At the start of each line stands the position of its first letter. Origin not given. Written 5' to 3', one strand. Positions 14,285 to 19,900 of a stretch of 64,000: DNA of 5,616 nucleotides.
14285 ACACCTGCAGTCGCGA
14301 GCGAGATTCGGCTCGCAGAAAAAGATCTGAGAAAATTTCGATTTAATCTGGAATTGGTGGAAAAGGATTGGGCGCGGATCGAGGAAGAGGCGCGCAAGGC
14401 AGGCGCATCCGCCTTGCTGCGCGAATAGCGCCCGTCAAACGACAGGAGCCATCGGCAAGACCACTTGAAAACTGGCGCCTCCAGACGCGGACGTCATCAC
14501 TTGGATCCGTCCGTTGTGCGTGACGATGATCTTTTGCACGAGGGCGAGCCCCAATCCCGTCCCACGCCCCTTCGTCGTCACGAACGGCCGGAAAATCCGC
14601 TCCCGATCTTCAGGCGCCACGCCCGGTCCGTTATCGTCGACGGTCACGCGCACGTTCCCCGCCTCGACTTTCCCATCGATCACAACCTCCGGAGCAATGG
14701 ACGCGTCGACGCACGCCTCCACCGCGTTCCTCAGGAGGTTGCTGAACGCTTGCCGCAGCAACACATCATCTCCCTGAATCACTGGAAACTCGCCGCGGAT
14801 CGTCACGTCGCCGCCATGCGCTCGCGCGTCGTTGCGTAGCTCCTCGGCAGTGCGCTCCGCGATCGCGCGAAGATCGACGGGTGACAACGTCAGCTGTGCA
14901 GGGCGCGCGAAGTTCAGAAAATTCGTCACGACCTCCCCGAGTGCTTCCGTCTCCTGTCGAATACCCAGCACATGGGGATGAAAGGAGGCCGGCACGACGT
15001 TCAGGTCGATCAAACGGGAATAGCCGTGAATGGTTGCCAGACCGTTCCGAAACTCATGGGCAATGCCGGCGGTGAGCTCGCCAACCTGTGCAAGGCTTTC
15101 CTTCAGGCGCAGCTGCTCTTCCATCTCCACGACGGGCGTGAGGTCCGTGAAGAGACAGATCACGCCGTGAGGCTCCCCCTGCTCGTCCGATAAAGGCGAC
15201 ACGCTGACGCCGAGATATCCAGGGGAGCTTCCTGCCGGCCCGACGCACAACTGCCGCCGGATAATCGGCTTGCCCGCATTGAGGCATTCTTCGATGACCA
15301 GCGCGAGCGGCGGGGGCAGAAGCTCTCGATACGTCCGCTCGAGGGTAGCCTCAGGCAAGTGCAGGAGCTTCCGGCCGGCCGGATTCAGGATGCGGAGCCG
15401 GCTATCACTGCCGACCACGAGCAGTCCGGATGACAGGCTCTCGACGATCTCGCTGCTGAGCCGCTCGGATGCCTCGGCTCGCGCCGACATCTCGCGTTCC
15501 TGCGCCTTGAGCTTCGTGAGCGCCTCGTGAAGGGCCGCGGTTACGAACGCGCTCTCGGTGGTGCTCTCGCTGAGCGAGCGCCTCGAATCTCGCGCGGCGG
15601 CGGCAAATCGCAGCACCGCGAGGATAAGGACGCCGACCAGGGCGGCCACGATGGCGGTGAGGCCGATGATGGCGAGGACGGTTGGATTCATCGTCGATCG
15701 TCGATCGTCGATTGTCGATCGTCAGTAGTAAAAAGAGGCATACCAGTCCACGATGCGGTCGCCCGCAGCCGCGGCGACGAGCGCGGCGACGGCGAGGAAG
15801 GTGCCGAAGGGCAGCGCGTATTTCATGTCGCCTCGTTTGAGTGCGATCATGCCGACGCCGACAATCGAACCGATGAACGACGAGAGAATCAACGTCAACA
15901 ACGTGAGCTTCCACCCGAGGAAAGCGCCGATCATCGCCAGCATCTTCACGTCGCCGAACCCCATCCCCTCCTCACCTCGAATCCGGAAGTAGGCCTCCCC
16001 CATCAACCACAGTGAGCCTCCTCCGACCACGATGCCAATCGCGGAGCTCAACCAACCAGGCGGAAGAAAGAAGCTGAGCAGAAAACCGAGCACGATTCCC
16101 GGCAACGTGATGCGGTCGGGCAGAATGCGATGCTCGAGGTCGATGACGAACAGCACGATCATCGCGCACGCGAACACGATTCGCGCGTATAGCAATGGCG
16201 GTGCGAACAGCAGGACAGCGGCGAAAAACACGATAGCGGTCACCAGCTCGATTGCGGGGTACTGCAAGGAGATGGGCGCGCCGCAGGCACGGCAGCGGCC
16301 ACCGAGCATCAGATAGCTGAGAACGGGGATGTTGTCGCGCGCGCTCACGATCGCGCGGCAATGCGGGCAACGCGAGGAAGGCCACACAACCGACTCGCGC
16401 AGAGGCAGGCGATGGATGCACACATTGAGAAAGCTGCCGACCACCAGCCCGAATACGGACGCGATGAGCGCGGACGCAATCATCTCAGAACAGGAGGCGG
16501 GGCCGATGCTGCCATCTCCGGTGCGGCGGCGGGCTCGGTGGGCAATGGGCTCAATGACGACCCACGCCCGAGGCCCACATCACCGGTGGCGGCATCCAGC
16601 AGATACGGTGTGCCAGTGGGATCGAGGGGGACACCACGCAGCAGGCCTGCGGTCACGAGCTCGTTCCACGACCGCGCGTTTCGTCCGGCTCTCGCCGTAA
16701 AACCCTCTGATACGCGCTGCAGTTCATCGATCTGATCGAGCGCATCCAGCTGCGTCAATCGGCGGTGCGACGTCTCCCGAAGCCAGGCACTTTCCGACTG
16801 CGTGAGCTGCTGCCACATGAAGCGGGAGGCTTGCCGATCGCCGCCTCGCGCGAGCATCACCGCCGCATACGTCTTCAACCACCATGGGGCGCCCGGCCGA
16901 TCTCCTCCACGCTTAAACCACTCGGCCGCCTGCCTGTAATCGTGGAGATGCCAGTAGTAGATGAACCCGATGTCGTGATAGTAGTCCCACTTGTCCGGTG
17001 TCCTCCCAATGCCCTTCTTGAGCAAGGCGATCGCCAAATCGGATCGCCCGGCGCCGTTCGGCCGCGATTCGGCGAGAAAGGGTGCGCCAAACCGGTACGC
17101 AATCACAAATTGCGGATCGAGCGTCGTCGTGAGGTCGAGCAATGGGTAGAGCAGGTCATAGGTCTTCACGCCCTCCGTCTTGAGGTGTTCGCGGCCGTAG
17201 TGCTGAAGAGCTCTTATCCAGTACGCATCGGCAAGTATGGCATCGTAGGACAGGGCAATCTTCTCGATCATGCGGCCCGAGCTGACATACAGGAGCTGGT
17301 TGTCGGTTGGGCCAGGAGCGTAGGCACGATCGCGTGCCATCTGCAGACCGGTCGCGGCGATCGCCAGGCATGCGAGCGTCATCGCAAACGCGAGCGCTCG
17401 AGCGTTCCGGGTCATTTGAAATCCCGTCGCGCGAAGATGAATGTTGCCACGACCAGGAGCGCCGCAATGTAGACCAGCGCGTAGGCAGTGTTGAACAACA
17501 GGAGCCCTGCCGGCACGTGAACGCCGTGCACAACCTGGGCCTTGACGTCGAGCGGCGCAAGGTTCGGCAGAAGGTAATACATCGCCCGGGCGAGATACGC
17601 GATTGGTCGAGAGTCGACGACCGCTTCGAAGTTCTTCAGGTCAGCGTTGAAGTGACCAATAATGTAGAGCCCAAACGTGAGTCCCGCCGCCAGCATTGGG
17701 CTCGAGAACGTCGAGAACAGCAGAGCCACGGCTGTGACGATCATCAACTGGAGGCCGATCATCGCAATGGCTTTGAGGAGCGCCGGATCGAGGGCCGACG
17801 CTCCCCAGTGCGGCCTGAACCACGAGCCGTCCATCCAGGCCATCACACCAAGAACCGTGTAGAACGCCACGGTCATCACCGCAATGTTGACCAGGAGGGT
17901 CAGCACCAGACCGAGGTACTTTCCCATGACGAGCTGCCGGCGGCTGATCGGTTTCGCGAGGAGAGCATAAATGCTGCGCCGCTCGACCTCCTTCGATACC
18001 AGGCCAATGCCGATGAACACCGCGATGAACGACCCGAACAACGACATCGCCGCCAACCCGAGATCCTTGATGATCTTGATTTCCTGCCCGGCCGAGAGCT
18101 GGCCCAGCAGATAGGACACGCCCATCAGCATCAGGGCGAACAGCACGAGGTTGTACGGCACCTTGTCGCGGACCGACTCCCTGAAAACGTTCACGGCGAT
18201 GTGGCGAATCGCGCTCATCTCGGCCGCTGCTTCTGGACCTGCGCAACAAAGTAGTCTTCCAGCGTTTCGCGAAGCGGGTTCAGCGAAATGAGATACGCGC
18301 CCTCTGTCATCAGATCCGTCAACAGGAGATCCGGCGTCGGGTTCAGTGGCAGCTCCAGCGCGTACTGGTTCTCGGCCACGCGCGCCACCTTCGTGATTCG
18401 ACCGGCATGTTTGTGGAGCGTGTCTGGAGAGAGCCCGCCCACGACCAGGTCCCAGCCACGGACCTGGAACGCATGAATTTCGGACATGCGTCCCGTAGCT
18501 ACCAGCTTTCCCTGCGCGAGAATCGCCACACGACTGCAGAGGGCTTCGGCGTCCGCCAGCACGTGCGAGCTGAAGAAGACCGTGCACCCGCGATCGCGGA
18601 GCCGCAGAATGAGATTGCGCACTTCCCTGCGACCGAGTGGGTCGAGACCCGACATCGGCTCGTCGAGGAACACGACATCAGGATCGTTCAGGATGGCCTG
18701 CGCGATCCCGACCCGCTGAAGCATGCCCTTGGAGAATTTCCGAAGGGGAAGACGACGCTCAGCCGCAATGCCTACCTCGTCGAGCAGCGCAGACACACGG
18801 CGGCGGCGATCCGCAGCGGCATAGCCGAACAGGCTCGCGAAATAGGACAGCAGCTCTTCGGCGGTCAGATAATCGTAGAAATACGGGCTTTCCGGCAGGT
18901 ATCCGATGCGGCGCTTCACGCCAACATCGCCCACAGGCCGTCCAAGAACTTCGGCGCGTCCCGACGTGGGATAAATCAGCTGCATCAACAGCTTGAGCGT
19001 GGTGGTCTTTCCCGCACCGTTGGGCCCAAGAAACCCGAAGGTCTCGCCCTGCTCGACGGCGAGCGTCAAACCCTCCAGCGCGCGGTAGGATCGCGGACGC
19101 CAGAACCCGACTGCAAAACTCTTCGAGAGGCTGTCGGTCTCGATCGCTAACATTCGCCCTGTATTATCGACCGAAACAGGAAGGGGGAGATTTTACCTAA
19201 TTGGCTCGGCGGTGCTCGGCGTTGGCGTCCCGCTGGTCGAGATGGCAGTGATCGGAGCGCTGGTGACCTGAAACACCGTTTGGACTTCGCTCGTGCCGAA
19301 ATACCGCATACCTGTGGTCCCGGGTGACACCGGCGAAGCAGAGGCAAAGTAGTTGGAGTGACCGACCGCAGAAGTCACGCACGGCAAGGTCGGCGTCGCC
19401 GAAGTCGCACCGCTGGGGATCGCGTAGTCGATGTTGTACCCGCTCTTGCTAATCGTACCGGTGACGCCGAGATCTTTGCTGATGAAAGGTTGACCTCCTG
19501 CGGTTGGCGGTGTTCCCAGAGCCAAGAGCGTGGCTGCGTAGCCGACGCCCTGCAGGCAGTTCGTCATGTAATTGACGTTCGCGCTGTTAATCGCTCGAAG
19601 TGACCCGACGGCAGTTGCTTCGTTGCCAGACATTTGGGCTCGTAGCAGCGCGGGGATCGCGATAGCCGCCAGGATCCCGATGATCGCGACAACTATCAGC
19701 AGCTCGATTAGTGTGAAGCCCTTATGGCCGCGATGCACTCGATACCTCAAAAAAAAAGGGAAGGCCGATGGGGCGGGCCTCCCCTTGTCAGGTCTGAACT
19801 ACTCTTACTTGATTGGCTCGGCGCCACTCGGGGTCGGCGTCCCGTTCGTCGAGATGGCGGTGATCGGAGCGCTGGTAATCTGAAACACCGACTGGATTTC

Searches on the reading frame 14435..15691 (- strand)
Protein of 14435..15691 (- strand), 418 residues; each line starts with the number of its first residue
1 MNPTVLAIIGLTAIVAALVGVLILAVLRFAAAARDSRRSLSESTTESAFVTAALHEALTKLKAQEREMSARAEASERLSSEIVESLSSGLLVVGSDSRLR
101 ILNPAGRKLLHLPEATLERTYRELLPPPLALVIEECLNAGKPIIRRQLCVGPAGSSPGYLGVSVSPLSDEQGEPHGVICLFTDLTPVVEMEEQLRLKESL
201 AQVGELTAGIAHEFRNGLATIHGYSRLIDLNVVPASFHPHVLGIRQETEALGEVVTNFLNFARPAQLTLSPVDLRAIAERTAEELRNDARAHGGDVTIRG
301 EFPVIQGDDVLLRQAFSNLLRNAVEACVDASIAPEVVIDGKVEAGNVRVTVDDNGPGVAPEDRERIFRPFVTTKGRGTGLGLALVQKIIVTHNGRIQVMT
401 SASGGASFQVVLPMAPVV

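Call 37: search_protein_families(library=pfam, max_evalue=0.001, proteins=[window:14435-15691:-])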
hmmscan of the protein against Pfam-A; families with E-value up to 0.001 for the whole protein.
window:14435-15691:- (418 aa): 6 families
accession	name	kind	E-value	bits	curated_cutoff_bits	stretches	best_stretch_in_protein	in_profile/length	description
PF02518.31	HATPase_c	-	5.8e-26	91.6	26.4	1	307-415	1-110/111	Histidine kinase-, DNA gyrase B-, and HSP90-like ATPase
PF08448.16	PAS_4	-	2e-12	47.7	23.1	1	83-187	1-108/110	PAS fold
PF00989.32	PAS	-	2.6e-07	31.1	22.6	1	81-183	5-112/113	PAS fold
PF00512.31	HisKA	-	8.4e-07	29.4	26.9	1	204-264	3-63/66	His Kinase A (phospho-acceptor) domain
PF13581.12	HATPase_c_2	-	0.00028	21.4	27.4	0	315-389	35-109/127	Histidine kinase-like ATPase domain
PF14501.12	HATPase_c_5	-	0.00079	19.7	22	0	313-399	7-89/102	GHKL domain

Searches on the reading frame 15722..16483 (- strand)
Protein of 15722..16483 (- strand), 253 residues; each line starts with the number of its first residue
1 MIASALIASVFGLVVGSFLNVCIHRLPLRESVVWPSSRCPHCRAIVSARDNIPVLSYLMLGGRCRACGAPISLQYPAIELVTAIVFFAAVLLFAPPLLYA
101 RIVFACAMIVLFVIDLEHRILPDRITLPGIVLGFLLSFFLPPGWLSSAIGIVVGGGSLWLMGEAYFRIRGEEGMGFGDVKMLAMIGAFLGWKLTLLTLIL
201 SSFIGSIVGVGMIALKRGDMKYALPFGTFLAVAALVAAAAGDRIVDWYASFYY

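Call 37: search_protein_families(library=pfam, max_evalue=0.001, proteins=[window:15722-16483:-])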
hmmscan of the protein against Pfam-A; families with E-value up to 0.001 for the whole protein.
window:15722-16483:- (253 aa): 2 families
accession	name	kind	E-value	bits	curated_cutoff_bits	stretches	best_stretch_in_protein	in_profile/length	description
PF06750.18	A24_N_bact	-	2.2e-34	117.8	23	1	10-92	1-83/84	Bacterial Peptidase A24 N-terminal domain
PF01478.23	Peptidase_A24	-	1.5e-24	86.8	26.5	1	102-210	1-104/104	Type IV leader peptidase family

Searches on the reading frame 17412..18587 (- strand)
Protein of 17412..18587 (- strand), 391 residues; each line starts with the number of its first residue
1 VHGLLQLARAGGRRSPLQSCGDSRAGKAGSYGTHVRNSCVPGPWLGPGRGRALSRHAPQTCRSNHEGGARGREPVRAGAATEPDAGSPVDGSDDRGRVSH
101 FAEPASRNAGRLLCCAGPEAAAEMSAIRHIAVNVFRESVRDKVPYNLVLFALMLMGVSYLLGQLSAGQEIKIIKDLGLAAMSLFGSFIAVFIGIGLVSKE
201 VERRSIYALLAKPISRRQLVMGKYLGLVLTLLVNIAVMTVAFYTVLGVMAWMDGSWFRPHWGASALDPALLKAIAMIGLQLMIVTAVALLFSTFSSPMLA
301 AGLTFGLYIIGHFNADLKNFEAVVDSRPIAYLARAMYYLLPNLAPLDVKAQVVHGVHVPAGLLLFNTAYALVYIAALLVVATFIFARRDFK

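Call 36: search_protein_families(library=pfam, max_evalue=0.001, proteins=[window:17412-18587:-])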
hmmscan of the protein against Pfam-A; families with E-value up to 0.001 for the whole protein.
window:17412-18587:- (391 aa): 2 families
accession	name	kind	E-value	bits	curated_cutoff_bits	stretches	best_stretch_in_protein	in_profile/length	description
PF12679.13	ABC2_membrane_2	-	7.3e-16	58.7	27.2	1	135-389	8-282/283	ABC-2 family transporter protein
PF12730.13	ABC2_membrane_4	-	4.6e-05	23.9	27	1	150-309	25-177/179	ABC-2 family transporter protein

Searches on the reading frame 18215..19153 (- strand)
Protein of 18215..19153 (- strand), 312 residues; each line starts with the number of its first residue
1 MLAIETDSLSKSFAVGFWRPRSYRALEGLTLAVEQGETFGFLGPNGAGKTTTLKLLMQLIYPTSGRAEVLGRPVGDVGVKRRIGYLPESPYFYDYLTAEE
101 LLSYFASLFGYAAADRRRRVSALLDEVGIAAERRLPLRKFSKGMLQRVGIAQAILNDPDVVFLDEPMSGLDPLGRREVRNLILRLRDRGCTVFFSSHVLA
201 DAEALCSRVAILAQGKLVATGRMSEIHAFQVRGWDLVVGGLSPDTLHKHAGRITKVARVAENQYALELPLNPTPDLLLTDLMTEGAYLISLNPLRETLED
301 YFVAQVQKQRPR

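Call 36: search_protein_families(library=pfam, max_evalue=0.001, proteins=[window:18215-19153:-])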
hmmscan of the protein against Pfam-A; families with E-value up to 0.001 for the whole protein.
window:18215-19153:- (312 aa): 2 families
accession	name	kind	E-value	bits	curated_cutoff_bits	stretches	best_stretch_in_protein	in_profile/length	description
PF00005.33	ABC_tran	-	4.4e-27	95.8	25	1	26-167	1-136/137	ABC transporter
PF13304.12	AAA_21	-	7.4e-12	46.4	27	1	134-197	232-298/304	AAA domain, putative AbiEii toxin, Type IV TA system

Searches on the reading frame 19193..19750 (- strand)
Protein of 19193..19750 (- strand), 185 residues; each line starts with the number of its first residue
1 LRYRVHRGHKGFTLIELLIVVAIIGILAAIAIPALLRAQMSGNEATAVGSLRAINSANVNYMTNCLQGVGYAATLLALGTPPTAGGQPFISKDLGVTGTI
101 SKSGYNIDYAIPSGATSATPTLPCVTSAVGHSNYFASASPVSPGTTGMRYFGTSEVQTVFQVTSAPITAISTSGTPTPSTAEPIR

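Call 36: search_protein_families(library=pfam, max_evalue=0.001, proteins=[window:19193-19750:-])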
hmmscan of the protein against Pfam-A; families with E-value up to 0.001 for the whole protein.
window:19193-19750:- (185 aa): 1 family
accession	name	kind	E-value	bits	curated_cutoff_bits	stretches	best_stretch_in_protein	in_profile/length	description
PF07963.17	N_methyl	-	5.3e-10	38.9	21.2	1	7-32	2-27/27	Prokaryotic N-terminal methylation motif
